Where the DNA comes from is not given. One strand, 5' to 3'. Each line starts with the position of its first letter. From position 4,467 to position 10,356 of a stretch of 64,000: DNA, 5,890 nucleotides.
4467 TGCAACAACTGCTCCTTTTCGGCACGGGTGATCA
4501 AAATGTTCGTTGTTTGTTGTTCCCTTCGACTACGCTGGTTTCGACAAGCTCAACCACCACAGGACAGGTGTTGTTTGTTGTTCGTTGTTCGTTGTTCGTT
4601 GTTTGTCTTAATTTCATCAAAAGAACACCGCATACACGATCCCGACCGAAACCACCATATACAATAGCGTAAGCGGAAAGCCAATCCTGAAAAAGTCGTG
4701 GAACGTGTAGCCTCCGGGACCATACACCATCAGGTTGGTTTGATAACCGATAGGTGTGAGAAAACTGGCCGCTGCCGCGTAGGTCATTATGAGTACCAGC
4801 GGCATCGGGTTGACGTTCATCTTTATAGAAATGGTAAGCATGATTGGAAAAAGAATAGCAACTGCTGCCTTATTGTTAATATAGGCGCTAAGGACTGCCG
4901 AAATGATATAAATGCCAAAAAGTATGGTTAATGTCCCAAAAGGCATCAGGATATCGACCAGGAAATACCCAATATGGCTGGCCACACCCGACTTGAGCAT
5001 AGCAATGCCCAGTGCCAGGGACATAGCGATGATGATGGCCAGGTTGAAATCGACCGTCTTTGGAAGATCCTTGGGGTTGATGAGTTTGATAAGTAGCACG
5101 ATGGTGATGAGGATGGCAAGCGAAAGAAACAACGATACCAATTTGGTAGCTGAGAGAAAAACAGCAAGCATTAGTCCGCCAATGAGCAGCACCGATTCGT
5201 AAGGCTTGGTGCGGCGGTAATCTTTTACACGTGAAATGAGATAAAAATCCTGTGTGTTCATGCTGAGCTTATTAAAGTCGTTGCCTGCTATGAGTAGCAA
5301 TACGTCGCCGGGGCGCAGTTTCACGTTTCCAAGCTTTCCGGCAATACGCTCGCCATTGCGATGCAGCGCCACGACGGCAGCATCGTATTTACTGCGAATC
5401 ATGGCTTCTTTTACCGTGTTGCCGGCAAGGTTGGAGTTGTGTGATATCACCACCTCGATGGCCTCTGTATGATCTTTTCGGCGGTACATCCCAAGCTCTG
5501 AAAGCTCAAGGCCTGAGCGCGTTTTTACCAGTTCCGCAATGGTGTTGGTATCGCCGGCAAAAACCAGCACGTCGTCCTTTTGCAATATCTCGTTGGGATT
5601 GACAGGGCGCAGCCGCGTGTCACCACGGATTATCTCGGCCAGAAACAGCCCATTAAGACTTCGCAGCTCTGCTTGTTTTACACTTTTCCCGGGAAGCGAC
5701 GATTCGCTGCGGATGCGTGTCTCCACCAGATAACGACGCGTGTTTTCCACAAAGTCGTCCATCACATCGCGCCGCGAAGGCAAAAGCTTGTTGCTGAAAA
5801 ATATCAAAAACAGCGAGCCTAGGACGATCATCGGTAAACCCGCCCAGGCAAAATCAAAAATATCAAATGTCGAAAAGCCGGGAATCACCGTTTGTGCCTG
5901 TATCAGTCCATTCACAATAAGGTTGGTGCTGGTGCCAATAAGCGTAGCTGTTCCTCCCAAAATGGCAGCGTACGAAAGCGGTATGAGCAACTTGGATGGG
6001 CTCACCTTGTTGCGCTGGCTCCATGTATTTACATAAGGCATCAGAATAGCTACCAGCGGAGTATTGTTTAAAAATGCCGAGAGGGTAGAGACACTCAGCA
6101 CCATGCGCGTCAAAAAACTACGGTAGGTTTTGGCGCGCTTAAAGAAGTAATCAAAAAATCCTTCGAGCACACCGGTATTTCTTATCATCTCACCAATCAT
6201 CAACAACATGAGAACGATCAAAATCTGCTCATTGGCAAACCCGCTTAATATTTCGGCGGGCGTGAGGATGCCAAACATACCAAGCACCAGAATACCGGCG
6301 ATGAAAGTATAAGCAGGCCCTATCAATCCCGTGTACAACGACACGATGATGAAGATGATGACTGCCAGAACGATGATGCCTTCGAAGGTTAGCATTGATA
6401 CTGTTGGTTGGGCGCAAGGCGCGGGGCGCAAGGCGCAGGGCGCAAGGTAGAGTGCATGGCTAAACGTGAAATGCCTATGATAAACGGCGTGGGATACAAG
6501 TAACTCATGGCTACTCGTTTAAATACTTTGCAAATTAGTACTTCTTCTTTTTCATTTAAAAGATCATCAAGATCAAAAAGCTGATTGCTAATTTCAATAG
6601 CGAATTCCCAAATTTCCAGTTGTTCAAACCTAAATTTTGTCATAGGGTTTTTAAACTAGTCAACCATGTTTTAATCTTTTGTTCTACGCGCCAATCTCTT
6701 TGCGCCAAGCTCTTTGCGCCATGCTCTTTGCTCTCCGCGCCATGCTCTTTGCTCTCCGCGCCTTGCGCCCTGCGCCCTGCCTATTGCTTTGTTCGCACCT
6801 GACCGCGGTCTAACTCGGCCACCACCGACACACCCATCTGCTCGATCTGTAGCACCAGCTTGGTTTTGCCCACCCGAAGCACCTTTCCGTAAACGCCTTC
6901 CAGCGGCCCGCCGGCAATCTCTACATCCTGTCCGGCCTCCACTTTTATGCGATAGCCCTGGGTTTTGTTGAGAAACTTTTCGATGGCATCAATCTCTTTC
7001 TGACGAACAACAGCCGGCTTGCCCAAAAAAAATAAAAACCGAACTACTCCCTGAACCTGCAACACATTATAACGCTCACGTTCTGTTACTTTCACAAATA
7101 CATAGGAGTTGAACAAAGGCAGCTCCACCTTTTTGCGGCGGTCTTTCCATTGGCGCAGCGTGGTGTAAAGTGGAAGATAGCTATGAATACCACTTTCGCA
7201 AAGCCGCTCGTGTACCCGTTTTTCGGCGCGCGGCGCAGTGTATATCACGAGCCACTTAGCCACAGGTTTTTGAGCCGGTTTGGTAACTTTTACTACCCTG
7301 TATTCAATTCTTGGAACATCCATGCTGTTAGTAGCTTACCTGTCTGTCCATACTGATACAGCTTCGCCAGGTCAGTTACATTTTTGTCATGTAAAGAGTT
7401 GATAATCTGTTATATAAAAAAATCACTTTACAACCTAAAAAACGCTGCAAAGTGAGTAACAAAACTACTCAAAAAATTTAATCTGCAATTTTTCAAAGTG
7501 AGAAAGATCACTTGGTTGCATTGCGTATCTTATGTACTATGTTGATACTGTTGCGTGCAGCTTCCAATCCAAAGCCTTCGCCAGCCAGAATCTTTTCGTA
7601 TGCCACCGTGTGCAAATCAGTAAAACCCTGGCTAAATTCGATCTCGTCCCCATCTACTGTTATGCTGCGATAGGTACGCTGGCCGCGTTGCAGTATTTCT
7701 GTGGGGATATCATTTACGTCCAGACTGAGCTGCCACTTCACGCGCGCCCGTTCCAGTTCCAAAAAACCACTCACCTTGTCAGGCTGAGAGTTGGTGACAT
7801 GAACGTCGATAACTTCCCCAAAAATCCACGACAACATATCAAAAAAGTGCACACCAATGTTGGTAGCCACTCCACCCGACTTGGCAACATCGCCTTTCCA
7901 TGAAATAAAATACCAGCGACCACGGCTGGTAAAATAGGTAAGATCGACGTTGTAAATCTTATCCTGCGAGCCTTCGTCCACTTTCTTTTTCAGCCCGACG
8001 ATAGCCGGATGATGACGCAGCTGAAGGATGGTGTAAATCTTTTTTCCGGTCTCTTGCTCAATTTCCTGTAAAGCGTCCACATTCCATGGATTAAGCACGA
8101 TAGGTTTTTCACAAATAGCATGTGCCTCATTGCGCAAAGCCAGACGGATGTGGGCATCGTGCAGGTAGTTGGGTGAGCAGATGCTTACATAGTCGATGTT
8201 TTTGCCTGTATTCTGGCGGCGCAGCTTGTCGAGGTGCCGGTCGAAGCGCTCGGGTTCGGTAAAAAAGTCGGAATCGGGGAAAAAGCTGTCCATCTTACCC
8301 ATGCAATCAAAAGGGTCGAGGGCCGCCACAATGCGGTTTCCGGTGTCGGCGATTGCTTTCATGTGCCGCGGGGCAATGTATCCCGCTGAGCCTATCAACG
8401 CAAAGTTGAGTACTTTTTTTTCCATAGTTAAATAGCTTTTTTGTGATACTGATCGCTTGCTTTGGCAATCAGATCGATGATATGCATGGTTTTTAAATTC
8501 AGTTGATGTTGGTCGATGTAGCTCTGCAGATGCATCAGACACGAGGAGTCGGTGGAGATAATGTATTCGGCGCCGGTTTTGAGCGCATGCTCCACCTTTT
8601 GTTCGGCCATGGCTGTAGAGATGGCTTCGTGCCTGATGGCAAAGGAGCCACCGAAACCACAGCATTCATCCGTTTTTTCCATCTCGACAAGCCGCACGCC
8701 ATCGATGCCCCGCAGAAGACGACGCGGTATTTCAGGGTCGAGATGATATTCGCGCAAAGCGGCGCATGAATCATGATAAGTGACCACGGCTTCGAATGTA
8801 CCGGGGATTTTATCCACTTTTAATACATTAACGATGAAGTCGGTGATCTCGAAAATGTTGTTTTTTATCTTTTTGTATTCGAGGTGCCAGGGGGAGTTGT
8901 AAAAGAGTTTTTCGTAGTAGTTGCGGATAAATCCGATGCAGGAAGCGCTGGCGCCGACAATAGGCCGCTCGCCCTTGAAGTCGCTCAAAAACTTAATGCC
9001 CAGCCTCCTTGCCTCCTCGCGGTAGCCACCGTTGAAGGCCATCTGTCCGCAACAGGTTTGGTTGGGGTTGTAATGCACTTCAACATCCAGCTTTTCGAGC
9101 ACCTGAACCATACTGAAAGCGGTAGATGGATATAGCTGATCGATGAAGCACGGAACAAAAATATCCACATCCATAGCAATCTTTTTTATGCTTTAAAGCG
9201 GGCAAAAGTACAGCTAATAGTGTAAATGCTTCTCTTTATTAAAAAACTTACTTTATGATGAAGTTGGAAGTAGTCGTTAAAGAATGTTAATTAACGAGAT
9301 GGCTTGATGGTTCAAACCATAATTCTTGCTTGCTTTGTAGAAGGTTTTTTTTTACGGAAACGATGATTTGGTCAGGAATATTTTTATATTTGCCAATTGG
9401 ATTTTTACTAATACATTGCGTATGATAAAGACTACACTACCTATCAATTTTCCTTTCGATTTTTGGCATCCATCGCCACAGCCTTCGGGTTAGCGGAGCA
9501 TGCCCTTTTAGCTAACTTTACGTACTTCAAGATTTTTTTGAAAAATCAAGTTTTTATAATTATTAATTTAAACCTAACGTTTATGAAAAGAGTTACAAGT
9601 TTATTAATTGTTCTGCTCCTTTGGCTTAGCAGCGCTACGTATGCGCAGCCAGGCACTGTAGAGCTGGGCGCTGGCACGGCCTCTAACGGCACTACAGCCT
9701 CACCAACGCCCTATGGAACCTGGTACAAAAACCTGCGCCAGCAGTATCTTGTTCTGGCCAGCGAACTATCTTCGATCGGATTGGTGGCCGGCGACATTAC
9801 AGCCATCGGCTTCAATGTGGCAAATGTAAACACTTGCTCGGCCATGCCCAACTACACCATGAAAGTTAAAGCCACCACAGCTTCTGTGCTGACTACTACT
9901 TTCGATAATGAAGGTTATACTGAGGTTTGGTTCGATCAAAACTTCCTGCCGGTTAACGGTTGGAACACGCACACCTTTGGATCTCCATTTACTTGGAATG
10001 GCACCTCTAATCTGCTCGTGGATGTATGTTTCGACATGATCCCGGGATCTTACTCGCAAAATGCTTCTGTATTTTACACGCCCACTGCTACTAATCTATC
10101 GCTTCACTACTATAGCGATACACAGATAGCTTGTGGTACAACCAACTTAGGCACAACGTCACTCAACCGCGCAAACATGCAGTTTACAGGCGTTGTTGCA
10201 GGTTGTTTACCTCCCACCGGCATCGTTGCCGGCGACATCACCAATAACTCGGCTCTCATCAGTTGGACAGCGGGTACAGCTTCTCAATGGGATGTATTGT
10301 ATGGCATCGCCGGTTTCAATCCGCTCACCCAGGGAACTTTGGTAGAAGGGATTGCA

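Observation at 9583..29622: Tandem pair of giant mosaic T9SS cargo genes (3085 and 3501 aa) occupying a third of the window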

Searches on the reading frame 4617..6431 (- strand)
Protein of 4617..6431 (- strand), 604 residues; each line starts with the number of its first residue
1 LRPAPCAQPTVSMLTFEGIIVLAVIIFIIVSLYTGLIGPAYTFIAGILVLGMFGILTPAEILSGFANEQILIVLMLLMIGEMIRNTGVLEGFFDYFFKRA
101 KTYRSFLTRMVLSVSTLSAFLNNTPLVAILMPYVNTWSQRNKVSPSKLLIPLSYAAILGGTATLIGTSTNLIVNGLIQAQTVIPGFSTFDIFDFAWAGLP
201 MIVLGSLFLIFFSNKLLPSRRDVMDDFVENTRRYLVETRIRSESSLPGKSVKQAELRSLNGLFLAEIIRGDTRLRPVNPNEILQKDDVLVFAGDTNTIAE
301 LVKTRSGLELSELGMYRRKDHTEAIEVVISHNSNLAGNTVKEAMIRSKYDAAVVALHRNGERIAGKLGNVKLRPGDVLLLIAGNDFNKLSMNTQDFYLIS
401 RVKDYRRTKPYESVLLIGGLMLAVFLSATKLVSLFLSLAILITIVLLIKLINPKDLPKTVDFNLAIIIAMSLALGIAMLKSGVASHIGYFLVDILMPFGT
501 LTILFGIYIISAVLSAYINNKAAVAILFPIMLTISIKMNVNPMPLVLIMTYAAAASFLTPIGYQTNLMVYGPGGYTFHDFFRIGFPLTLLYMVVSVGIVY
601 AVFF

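Call 10: search_protein_families(library=pfam, proteins=[window:4617-6431:-], max_evalue=0.0001)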
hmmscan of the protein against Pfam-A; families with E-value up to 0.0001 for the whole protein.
window:4617-6431:- (604 aa): 3 families
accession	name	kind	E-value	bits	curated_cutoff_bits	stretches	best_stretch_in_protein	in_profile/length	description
PF03600.22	CitMHS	-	5.8e-63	213.5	31.9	2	29-515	5-298/336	Citrate transporter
PF02080.26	TrkA_C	-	3.9e-22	78.4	27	2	235-302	1-67/71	TrkA-C domain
PF00939.25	Na_sulph_symp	-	4.6e-10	39.5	27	1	438-599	297-462/472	Sodium:sulfate symporter transmembrane region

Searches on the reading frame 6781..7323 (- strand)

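Call 10: search_protein_families(library=pfam, proteins=[window:6781-7323:-], max_evalue=0.0001)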
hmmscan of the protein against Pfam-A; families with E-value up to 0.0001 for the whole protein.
window:6781-7323:- (180 aa): 1 family
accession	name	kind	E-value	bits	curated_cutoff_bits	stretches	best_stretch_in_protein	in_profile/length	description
PF02357.24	NusG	-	2.3e-18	66.9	22.2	1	23-114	2-92/93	Transcription termination factor nusG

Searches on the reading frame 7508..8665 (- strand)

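Call 10: search_protein_families(library=pfam, proteins=[window:7508-8665:-], max_evalue=0.0001)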
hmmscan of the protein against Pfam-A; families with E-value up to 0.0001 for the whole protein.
window:7508-8665:- (385 aa): 3 families
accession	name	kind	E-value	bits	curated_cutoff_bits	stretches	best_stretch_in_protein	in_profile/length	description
PF01408.29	GFO_IDH_MocA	-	8.9e-16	59.1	24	1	86-210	1-116/120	Oxidoreductase family, NAD-binding Rossmann fold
PF02894.22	GFO_IDH_MocA_C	-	5.5e-14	52.9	22.9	1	226-298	1-74/218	Oxidoreductase family, C-terminal alpha/beta domain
PF22725.1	GFO_IDH_MocA_C3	-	1.5e-09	38.3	27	1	225-295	4-75/124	GFO/IDH/MocA C-terminal domain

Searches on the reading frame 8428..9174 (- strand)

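Call 10: search_protein_families(library=pfam, proteins=[window:8428-9174:-], max_evalue=0.0001)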
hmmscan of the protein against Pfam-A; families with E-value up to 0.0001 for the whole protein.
window:8428-9174:- (248 aa): 1 family
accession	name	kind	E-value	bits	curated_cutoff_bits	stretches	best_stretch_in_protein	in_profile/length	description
PF02754.22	CCG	-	2.2e-33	114.6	20.6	2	131-217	1-85/85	Cysteine-rich domain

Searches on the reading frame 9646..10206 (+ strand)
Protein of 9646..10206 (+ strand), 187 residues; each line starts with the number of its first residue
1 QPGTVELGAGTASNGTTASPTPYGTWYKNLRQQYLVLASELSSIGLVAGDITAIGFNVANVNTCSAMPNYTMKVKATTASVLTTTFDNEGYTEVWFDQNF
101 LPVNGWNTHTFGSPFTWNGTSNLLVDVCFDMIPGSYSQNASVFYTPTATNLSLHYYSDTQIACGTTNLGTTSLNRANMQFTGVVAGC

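Call 16: search_protein_families(library=pfam, proteins=[window:9649-10206:+], max_evalue=1)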
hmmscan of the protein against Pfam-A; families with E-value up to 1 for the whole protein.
seq(186 aa): 0 families

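Call 52: search_solved_structures(query=window:9649-10206:+, max_evalue=10)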
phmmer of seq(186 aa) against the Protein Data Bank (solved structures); distinct sequences matched with E-value up to 10: 3.
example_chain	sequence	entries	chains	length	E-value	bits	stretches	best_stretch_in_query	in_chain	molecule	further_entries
2lpd_A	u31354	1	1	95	0.052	16.6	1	85-139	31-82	Uncharacterized protein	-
9eyl_A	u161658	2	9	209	1.1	12.3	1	85-119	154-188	dN53_Fav | Actinoporin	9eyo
9eym_A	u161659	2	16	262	1.5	11.9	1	85-119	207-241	Actinoporin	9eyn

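Call 55: find_homologous_proteins(query=window:9646-10206:+, max_evalue=0.001)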
Query seq(187 aa) (187 aa): 16 proteins with E <= 0.001 among 634 candidates.
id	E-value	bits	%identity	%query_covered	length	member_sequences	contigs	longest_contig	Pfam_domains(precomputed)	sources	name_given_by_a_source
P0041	1.2e-74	268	67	100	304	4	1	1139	PF00041.28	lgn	-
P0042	4.0e-59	218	57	94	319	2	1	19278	-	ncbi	-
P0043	2.5e-55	205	57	86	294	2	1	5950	-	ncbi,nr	ncbi:MAG: hypothetical protein PHG32_06045, partial [Candidatus Cloacimonetes bacterium]|nr:hypothet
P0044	1.0e-54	203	56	94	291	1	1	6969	-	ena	-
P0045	3.5e-54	201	63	76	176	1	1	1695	-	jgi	-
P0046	6.4e-54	201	58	83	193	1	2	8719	-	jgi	jgi:hypothetical protein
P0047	3.6e-52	195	53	80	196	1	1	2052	-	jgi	-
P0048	2.3e-48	182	91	51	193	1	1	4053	-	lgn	-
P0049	1.7e-47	180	49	95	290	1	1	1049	-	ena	-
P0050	1.5e-38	150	47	70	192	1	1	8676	-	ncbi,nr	ncbi:MAG: hypothetical protein LRZ88_09505 [Candidatus Cloacimonetes bacterium]|nr:hypothetical prot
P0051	8.4e-38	148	54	68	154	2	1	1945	-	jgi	-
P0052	1.2e-36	144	64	58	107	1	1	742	-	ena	-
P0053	1.1e-34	138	62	48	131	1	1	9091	-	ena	-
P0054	3.0e-29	120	59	53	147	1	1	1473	-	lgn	-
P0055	3.1e-24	104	57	37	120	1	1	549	-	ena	-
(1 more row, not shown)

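Call 88: find_encoding_contigs(protein=P0042, flank=8000, max_places=2)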
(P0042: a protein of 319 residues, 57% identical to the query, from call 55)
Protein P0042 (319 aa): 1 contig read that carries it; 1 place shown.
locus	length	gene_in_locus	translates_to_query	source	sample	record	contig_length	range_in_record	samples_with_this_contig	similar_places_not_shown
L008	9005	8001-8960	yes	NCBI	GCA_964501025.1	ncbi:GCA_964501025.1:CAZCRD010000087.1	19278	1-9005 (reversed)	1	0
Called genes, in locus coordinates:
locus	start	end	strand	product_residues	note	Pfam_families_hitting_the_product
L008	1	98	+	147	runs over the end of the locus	PF00383:dCMP_cyt_deam_1, PF14437:MafB19-deam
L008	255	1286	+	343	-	PF01636:APH, PF01633:Choline_kinase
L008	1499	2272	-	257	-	PF01925:TauE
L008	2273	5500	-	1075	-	-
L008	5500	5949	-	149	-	PF00717:Peptidase_S24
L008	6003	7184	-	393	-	PF07719:TPR_2 (faint), PF13174:TPR_6 (faint), PF13176:TPR_7 (faint), PF13181:TPR_8 (faint), PF13414:TPR_11 (faint), PF13424:TPR_12 (faint), PF00515:TPR_1 (weak), PF13371:TPR_9 (weak), +9 more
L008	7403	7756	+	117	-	PF18291:HU-HIG, PF00216:Bac_DNA_binding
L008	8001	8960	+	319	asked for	-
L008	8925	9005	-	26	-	?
